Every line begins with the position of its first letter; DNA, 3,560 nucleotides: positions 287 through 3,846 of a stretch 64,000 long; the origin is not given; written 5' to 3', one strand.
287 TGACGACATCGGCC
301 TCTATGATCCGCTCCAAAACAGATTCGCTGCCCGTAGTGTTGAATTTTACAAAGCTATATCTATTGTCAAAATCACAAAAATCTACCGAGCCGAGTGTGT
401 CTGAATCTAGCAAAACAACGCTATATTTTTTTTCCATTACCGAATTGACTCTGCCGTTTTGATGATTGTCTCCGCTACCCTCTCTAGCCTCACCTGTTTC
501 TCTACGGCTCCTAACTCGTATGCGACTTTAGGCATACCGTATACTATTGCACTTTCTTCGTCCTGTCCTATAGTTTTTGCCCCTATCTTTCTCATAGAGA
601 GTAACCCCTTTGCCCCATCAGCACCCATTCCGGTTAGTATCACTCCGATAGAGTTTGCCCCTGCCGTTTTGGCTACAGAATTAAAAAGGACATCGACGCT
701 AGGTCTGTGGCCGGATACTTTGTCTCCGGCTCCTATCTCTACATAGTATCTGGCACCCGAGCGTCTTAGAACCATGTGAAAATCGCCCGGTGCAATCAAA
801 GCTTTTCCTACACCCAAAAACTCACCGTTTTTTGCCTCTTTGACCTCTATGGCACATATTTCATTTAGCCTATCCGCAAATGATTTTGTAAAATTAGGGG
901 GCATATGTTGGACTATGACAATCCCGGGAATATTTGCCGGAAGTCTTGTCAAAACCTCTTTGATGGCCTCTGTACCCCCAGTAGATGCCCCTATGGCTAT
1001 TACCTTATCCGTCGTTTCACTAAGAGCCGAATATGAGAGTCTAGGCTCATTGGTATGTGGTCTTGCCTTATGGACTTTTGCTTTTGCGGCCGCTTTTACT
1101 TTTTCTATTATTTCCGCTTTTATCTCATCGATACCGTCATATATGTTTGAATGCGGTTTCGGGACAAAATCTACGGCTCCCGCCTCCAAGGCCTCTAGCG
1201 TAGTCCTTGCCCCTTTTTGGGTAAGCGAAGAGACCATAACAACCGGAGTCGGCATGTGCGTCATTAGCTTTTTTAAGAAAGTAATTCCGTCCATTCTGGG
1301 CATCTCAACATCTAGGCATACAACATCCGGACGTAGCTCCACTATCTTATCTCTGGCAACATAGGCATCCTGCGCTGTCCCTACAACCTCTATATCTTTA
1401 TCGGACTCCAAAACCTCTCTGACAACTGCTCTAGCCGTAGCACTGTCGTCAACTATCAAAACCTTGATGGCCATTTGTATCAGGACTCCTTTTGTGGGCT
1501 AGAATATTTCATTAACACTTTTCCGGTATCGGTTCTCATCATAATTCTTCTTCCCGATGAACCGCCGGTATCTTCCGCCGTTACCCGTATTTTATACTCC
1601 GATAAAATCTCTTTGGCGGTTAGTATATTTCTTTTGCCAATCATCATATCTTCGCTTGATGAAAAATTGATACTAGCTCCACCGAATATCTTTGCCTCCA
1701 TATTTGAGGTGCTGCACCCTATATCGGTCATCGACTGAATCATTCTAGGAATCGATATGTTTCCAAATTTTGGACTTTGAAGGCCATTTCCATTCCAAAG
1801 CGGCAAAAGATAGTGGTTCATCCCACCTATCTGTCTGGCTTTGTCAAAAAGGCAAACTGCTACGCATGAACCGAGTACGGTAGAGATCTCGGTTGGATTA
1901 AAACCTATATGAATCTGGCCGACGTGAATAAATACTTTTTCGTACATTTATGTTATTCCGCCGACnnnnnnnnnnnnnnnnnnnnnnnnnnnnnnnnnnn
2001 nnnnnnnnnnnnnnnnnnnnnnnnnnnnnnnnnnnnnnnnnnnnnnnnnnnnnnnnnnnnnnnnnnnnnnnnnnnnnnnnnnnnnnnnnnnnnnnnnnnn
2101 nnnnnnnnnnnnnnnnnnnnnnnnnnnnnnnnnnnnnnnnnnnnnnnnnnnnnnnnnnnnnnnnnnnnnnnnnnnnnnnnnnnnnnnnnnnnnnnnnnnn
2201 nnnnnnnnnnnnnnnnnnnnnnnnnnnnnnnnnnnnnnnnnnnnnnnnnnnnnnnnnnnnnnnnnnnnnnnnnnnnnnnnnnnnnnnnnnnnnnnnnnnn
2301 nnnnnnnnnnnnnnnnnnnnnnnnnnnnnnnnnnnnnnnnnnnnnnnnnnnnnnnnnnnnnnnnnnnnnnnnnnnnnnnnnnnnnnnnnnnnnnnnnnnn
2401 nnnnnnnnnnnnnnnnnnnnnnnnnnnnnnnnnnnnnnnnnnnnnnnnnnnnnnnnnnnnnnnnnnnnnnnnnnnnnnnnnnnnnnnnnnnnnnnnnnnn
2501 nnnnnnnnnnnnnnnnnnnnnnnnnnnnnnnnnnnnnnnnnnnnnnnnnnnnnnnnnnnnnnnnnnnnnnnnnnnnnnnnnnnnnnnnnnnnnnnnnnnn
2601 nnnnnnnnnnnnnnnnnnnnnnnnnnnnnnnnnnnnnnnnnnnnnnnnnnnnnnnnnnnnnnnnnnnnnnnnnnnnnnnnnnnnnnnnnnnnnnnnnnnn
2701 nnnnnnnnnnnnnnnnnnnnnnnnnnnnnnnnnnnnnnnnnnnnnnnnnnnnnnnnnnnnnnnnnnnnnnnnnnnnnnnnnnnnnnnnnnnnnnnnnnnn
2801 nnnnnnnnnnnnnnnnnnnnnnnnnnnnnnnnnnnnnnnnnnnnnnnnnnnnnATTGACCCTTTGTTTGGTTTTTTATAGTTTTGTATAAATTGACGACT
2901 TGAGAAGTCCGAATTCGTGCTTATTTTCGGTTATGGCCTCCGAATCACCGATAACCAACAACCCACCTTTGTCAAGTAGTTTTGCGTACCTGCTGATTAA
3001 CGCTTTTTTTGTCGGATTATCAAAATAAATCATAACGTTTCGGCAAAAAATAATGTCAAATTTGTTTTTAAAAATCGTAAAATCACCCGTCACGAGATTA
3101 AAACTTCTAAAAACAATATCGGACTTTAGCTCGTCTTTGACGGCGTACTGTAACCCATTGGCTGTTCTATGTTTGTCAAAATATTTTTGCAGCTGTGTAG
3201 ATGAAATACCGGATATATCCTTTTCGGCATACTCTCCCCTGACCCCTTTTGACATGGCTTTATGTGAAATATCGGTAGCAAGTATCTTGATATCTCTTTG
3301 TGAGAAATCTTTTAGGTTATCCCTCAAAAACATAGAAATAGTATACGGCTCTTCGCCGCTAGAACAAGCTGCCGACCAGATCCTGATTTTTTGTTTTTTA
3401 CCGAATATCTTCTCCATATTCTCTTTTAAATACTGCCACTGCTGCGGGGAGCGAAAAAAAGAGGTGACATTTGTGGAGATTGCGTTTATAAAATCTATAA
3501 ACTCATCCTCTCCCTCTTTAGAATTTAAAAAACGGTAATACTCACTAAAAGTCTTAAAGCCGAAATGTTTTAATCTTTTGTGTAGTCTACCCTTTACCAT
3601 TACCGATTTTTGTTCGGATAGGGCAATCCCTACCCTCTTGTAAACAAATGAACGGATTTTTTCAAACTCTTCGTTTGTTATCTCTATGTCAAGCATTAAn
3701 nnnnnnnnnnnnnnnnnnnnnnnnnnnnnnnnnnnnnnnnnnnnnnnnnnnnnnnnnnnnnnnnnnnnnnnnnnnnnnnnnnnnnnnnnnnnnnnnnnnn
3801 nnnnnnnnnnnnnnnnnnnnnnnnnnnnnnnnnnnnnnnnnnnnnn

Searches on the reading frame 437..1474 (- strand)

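Call 51: search_protein_families(library=pfam, proteins=[window:437-1474:-], max_evalue=0.001)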
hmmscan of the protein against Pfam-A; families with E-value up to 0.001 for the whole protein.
window:437-1474:- (345 aa): 2 families
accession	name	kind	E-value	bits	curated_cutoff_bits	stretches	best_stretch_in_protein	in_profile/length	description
PF01339.22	CheB_methylest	-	4.6e-64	215.7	24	1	159-337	1-174/174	CheB methylesterase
PF00072.30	Response_reg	-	6.4e-24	84.7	30.2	1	5-108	1-101/111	Response regulator receiver domain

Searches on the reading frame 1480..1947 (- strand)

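Call 51: search_protein_families(library=pfam, proteins=[window:1480-1947:-], max_evalue=0.001)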
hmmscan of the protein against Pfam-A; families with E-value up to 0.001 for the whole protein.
window:1480-1947:- (155 aa): 1 family
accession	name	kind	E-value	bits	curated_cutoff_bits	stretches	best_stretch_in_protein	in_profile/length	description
PF03975.18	CheD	-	5.9e-27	94.4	25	1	55-147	13-107/108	CheD chemotactic sensory transduction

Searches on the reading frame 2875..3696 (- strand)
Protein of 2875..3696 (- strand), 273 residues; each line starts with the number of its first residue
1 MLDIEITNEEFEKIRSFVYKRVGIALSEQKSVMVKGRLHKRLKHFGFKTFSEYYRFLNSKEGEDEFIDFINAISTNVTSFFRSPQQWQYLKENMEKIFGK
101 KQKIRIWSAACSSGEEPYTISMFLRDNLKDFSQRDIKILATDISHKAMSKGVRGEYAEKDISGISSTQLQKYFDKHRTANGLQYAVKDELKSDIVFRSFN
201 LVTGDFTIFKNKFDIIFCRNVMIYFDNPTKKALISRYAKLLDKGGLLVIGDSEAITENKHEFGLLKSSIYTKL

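Call 51: search_protein_families(library=pfam, proteins=[window:2875-3696:-], max_evalue=0.001)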
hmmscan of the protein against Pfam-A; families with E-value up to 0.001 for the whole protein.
window:2875-3696:- (273 aa): 4 families
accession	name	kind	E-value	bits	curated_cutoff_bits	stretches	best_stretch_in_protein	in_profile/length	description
PF01739.24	CheR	-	8.6e-57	192.2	27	1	76-269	1-193/195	CheR methyltransferase, SAM binding domain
PF03705.20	CheR_N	-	1e-16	60.8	27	1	9-59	1-51/53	CheR methyltransferase, all-alpha domain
PF08242.18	Methyltransf_12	-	4.6e-05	24.5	30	0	189-247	64-98/98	Methyltransferase domain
PF13649.12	Methyltransf_25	-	0.00087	20.4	27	0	204-245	53-97/97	Methyltransferase domain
